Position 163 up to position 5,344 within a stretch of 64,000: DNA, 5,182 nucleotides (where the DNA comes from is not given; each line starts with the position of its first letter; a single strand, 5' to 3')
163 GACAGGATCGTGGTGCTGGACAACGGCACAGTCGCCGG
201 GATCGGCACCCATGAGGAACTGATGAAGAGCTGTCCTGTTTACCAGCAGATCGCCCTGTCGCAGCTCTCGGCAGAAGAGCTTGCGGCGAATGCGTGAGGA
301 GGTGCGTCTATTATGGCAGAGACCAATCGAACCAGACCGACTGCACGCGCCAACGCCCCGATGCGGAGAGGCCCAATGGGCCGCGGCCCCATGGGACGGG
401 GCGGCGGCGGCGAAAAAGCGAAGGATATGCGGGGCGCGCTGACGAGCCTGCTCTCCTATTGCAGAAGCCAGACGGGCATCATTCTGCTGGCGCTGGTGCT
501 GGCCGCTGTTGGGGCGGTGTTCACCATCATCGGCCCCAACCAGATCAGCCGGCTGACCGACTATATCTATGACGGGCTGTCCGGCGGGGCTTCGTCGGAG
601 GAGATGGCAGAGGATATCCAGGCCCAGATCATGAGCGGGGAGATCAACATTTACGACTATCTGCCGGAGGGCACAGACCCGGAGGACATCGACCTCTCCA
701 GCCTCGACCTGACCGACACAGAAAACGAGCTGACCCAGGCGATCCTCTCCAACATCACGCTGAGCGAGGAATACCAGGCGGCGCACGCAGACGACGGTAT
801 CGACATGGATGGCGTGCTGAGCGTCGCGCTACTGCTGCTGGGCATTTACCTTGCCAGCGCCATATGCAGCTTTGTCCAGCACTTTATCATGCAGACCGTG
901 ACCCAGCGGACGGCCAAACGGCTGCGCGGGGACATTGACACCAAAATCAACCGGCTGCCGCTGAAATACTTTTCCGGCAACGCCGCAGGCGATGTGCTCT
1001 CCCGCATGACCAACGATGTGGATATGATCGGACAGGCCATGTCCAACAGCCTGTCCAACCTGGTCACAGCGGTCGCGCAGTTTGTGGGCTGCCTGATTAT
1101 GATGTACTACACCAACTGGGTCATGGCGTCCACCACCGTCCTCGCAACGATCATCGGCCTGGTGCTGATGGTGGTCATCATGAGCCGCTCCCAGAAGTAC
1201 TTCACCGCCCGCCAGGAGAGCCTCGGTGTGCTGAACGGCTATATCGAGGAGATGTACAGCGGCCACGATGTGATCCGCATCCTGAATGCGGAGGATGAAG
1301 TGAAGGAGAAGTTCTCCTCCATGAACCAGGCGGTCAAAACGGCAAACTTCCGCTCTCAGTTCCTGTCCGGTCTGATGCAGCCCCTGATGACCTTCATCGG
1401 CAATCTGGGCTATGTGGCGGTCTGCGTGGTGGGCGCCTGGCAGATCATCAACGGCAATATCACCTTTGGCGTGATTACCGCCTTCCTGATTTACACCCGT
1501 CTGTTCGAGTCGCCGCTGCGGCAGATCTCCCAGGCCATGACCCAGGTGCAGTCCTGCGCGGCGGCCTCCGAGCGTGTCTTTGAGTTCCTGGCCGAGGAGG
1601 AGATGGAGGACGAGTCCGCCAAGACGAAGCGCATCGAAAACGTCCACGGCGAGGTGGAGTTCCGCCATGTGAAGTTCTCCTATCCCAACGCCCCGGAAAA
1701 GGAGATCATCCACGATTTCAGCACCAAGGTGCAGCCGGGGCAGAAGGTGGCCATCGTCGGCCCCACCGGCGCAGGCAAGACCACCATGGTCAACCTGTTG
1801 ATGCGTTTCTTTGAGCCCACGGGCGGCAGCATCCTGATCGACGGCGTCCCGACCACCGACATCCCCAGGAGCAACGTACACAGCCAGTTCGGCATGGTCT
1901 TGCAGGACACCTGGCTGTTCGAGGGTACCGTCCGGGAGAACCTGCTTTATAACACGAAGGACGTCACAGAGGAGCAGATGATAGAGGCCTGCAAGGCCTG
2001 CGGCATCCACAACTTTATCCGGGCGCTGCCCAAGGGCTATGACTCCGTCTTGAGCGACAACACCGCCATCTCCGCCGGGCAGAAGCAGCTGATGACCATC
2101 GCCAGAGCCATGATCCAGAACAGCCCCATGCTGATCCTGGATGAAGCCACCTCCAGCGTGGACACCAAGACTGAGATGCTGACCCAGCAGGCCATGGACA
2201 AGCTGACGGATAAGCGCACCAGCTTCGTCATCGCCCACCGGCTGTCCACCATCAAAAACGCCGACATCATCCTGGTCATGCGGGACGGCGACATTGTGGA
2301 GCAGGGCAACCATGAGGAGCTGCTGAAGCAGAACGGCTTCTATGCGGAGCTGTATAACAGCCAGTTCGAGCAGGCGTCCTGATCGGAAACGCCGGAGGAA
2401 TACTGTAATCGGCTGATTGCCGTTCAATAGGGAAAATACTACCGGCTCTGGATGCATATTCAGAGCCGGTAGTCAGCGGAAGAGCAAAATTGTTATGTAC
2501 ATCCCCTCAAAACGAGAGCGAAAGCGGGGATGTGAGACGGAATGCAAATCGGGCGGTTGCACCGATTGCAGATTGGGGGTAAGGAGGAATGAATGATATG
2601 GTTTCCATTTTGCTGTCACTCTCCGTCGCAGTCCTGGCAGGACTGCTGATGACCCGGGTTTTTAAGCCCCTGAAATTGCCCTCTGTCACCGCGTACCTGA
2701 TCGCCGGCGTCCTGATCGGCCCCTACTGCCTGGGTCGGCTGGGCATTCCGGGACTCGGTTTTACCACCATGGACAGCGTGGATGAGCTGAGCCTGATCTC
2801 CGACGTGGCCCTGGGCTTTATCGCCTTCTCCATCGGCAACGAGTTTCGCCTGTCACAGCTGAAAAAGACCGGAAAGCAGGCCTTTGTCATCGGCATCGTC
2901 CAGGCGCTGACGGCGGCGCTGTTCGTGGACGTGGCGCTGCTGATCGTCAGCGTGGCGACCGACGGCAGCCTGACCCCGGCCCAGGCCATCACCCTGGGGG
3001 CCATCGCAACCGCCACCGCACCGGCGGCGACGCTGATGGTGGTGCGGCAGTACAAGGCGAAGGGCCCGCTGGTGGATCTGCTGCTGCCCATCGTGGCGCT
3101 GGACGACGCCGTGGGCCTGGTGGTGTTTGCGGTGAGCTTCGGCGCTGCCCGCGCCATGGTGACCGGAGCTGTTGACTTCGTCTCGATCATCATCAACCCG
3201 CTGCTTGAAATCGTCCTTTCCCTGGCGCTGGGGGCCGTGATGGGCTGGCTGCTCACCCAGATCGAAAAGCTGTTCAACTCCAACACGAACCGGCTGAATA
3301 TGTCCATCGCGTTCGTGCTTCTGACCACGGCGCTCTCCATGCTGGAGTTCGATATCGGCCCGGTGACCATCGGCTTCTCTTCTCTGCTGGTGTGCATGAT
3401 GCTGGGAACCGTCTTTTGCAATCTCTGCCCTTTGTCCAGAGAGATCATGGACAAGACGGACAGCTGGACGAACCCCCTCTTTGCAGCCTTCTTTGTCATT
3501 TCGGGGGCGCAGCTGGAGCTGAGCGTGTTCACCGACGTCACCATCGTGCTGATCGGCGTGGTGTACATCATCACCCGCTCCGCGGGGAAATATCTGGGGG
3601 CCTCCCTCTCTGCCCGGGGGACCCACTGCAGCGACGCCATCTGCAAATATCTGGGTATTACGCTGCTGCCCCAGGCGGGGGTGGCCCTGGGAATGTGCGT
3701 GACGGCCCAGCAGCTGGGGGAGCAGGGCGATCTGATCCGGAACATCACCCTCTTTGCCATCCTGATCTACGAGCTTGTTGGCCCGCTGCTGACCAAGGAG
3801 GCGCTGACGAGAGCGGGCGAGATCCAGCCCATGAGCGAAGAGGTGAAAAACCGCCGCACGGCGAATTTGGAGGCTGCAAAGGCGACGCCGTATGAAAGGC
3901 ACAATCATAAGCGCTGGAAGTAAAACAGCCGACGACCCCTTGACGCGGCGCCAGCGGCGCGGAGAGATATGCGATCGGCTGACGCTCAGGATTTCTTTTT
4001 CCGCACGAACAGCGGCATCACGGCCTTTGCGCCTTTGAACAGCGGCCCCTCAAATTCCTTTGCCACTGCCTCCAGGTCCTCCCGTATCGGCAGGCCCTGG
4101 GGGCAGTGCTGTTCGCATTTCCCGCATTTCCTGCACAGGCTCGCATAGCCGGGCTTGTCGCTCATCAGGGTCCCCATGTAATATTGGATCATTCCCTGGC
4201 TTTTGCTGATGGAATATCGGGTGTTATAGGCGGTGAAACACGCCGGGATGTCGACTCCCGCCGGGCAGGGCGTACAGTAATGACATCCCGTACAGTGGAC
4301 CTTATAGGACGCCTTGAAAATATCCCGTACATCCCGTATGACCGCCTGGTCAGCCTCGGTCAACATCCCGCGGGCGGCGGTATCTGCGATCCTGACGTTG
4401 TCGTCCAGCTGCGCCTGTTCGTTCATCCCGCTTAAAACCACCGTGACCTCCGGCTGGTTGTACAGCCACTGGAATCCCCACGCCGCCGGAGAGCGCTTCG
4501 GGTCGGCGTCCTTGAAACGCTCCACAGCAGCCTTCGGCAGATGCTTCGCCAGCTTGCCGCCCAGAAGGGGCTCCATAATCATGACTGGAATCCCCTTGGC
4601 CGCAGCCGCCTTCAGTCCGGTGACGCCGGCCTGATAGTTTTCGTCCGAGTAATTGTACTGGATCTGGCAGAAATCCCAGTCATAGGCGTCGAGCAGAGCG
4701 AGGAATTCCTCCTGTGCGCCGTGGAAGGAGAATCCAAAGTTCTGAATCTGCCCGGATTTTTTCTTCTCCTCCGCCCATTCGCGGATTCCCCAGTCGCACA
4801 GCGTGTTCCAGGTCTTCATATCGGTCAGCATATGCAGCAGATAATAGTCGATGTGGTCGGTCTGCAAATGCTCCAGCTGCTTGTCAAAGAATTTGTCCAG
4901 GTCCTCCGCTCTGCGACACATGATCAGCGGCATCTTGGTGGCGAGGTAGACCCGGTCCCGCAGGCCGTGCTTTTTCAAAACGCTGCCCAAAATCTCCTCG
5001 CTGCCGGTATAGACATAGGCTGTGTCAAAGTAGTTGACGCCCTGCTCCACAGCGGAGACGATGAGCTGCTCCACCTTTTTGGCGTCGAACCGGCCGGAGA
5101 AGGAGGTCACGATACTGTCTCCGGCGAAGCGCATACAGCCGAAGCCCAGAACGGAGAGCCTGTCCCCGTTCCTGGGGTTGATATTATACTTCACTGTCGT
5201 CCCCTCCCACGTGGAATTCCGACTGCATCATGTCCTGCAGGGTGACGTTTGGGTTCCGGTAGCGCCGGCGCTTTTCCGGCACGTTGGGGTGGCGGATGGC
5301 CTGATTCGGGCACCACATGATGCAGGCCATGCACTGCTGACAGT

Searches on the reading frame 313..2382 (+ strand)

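Call 93: search_protein_families(library=pfam, proteins=[window:313-2382:+], max_evalue=0.00001)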
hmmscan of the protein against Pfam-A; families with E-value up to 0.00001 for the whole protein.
window:313-2382:+ (689 aa): 3 families
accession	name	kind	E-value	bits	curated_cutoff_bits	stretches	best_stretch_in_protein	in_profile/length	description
PF00664.28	ABC_membrane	-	2.6e-49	168.8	28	1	61-398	5-270/274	ABC transporter transmembrane region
PF00005.33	ABC_tran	-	9.6e-30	104.4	25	1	467-614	2-137/137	ABC transporter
PF02463.25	SMC_N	-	9.9e-07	28.8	40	0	545-654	112-209/220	RecF/RecN/SMC N terminal domain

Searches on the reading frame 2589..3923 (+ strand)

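Call 93: search_protein_families(library=pfam, proteins=[window:2589-3923:+], max_evalue=0.00001)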
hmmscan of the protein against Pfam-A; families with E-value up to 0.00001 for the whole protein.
window:2589-3923:+ (444 aa): 1 family
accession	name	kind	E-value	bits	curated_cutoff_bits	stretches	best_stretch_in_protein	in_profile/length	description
PF00999.27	Na_H_Exchanger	-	5.7e-34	118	26.2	1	14-403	4-370/375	Sodium/hydrogen exchanger, transmembrane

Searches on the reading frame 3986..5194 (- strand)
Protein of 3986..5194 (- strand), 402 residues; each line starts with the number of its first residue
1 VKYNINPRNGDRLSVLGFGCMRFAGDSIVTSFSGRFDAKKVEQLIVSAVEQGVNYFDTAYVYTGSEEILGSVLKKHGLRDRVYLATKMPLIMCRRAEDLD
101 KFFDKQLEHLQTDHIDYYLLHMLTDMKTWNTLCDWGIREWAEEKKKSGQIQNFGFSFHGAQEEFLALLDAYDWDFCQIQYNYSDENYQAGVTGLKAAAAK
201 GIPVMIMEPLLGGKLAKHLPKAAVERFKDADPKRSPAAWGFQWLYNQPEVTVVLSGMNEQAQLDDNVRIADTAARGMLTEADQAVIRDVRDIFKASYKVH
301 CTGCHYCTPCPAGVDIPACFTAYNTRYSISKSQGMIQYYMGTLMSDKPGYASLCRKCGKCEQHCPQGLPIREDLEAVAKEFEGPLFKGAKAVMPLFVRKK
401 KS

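Call 93: search_protein_families(library=pfam, proteins=[window:3986-5194:-], max_evalue=0.00001)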
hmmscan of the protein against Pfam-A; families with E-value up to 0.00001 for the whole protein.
window:3986-5194:- (402 aa): 3 families
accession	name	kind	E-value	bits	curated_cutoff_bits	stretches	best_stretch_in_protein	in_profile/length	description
PF00248.27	Aldo_ket_red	-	2.6e-35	122.3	24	1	16-271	2-275/291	Aldo/keto reductase family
PF13187.11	Fer4_9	-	4.5e-08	33.4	27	1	300-367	1-50/52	4Fe-4S dicluster domain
PF13534.11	Fer4_17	-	8.3e-06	26.7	22.2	0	301-368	2-60/61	4Fe-4S dicluster domain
